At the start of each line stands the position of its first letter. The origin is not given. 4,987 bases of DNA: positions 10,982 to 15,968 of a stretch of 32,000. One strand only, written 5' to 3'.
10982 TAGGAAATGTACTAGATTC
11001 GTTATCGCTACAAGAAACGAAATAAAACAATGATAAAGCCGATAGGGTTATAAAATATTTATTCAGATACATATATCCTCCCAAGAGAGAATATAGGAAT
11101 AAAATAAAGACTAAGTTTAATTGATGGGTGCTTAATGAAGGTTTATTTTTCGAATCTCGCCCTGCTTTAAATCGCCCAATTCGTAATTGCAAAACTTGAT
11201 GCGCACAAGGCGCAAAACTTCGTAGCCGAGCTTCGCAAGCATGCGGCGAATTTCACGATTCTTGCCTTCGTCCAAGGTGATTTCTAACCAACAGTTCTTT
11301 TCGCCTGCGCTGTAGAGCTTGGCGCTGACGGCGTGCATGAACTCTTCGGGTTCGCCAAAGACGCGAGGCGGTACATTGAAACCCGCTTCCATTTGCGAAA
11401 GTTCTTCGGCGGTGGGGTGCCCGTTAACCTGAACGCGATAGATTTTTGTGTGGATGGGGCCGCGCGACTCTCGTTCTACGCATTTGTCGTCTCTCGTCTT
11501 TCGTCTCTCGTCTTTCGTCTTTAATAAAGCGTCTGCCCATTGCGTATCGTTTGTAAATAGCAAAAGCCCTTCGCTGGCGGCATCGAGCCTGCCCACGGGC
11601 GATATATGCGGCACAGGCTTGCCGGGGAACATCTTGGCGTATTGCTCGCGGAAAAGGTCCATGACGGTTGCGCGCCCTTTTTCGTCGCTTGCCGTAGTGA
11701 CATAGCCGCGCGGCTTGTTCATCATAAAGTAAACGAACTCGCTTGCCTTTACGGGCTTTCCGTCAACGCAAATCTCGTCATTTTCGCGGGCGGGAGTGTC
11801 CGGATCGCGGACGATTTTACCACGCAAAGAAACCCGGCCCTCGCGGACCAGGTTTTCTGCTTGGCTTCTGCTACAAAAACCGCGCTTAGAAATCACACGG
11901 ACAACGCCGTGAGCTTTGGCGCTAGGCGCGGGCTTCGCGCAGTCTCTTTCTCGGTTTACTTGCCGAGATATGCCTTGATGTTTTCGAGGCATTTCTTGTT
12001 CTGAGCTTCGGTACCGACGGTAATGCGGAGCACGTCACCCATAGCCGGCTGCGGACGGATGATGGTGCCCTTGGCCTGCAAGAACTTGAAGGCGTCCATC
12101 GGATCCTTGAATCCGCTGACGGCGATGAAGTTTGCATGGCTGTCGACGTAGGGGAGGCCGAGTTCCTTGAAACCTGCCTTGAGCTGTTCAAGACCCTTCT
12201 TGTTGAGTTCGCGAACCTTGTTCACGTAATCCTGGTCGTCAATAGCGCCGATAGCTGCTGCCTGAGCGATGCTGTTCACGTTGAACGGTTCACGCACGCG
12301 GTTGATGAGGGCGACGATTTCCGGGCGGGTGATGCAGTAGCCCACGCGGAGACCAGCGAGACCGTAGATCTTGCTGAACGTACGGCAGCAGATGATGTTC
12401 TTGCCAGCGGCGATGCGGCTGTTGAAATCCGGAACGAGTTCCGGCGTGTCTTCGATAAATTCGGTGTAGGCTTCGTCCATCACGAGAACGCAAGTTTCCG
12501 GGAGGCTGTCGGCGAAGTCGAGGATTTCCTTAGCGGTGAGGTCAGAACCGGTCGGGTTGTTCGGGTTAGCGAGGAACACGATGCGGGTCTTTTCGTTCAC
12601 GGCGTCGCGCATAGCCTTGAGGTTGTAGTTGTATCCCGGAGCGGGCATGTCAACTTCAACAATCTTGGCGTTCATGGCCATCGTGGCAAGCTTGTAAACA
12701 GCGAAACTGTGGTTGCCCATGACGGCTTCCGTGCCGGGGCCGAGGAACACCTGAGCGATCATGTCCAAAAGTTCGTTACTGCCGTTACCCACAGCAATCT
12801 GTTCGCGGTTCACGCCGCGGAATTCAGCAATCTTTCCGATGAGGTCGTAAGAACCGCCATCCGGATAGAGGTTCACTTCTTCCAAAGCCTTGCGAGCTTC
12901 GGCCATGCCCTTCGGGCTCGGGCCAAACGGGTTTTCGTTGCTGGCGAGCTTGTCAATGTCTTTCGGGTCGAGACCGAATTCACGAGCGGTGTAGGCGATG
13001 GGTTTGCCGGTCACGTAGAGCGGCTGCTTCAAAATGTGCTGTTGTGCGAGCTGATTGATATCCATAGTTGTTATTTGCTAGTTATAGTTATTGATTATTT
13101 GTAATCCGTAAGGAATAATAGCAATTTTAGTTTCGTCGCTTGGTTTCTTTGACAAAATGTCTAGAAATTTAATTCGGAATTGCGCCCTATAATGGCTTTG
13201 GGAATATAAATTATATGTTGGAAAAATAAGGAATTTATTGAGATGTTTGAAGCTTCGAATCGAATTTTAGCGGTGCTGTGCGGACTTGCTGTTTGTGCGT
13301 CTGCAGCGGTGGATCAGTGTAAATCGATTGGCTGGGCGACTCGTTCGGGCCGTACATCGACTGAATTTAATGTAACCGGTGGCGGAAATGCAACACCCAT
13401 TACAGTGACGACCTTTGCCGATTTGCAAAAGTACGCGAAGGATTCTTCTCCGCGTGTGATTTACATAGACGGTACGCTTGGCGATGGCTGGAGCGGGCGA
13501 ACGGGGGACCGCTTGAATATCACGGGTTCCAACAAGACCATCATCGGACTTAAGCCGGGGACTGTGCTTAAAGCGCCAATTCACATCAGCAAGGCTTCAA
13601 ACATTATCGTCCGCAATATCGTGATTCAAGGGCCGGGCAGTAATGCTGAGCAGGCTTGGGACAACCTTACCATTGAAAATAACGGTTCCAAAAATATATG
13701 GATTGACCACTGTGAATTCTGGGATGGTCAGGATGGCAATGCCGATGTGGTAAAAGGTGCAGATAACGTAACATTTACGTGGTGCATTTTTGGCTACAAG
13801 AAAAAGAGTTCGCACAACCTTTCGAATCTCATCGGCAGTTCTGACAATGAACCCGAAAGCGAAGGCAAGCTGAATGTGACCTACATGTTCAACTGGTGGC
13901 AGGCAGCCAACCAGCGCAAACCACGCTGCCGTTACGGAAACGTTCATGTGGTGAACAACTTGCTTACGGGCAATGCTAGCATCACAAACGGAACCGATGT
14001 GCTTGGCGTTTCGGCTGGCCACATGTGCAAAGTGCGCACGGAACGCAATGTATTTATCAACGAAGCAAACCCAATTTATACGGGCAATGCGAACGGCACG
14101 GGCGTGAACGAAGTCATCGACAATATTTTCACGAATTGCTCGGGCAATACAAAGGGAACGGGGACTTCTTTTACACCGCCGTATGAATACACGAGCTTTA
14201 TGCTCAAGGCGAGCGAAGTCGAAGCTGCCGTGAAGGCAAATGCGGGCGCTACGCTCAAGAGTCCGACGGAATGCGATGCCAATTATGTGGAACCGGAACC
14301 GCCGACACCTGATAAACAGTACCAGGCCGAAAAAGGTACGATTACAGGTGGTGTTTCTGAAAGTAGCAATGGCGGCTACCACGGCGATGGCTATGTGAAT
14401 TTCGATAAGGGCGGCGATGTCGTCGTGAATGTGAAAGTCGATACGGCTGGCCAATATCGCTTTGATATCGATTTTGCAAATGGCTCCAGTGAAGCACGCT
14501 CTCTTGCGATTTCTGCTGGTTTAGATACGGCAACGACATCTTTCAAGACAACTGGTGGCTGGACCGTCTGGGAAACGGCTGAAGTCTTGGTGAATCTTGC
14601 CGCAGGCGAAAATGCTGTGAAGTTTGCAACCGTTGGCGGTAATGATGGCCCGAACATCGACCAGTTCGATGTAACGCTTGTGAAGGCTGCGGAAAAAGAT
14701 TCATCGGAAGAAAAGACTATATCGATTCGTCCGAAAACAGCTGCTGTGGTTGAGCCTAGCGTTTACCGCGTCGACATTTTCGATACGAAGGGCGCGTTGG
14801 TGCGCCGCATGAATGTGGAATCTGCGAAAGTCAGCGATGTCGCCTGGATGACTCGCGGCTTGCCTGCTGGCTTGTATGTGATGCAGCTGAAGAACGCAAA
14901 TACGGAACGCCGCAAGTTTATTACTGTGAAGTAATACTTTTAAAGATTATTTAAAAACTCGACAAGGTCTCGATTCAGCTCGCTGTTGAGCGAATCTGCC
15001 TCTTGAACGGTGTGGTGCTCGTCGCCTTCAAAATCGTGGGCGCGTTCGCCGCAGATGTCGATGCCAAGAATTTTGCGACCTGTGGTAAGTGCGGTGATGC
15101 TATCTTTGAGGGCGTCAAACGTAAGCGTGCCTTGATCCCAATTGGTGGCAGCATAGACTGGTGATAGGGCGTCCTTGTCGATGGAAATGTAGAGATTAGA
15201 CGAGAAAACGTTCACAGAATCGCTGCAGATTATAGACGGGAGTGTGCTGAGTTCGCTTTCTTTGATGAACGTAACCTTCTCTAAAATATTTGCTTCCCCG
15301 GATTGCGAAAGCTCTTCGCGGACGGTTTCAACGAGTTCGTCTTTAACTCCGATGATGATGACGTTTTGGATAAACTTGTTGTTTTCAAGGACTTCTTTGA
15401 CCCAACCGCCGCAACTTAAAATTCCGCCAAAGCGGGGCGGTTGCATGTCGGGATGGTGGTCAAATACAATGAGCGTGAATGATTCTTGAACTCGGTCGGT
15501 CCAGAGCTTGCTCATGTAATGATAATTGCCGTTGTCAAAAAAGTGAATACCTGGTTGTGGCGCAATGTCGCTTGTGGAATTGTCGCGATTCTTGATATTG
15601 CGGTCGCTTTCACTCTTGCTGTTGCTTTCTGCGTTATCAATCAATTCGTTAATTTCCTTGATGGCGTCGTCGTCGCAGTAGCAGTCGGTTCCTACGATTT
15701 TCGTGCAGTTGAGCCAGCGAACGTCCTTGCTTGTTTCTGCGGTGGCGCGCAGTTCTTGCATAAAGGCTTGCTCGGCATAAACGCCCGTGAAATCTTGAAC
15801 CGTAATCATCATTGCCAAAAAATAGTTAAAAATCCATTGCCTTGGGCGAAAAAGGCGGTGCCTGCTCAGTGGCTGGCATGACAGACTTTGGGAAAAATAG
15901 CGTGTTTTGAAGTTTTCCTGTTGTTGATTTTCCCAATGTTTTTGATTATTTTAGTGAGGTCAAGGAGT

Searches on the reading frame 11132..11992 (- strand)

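Call 48: search_protein_families(library=pfam, proteins=[window:11132-11992:-], max_evalue=0.001)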
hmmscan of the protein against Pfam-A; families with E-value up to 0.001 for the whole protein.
window:11132-11992:- (286 aa): 2 families
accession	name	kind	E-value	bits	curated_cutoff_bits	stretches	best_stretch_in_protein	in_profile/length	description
PF00849.27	PseudoU_synth_2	-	4.6e-19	69.6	26.8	1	88-254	2-152/152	RNA pseudouridylate synthase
PF01479.30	S4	-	6.4e-11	42.3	22.8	1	32-74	5-48/48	S4 domain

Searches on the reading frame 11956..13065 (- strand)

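Call 7: search_protein_families(library=pfam, proteins=[window:11956-13065:-], max_evalue=0.01)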
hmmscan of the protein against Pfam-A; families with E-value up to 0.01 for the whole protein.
window:11956-13065:- (369 aa): 5 families
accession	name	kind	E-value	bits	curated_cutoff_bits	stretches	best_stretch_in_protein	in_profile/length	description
PF00155.27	Aminotran_1_2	-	9e-58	196.6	19.7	1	39-363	5-361/361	Aminotransferase class I and II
PF01041.23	DegT_DnrJ_EryC1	-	1e-06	28.7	19.8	1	78-166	32-119/360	DegT/DnrJ/EryC1/StrS aminotransferase family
PF00266.25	Aminotran_5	-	9e-05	22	21.5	1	78-199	51-177/371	Aminotransferase class-V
PF01053.26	Cys_Met_Meta_PP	-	0.0071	15.4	27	0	90-199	71-175/381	Cys/Met metabolism PLP-dependent enzyme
PF04864.19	Alliinase_C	-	0.008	15.6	22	0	117-252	102-214/363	Allinase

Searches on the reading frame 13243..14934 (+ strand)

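Call 7: search_protein_families(library=pfam, proteins=[window:13243-14934:+], max_evalue=0.01)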
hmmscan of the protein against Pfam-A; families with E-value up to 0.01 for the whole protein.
window:13243-14934:+ (563 aa): 5 families
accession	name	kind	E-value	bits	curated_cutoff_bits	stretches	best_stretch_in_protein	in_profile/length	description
PF00544.25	Pectate_lyase_4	-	6.6e-26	91.7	24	1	95-271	34-211/211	Pectate lyase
PF03422.21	CBM_6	-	2.1e-09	38.2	28.9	1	361-478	1-124/125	Carbohydrate binding module (family 6)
PF16990.11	CBM_35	-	2e-08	35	28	1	359-463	2-106/121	Carbohydrate binding module (family 35)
PF18962.6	Por_Secre_tail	-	0.00058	20.5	27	1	504-560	23-74/75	Secretion system C-terminal sorting domain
PF22704.2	CBM13-like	-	0.0028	18.2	30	1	398-465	8-75/82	Alpha-galactosidase, CBM13 domain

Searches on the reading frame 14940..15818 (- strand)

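Call 7: search_protein_families(library=pfam, proteins=[window:14940-15818:-], max_evalue=0.01)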
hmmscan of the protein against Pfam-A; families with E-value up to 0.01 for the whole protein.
window:14940-15818:- (292 aa): 1 family
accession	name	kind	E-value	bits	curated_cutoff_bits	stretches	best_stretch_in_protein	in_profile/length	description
PF00491.26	Arginase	-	6.4e-07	29.5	22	1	109-256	107-253/280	Arginase family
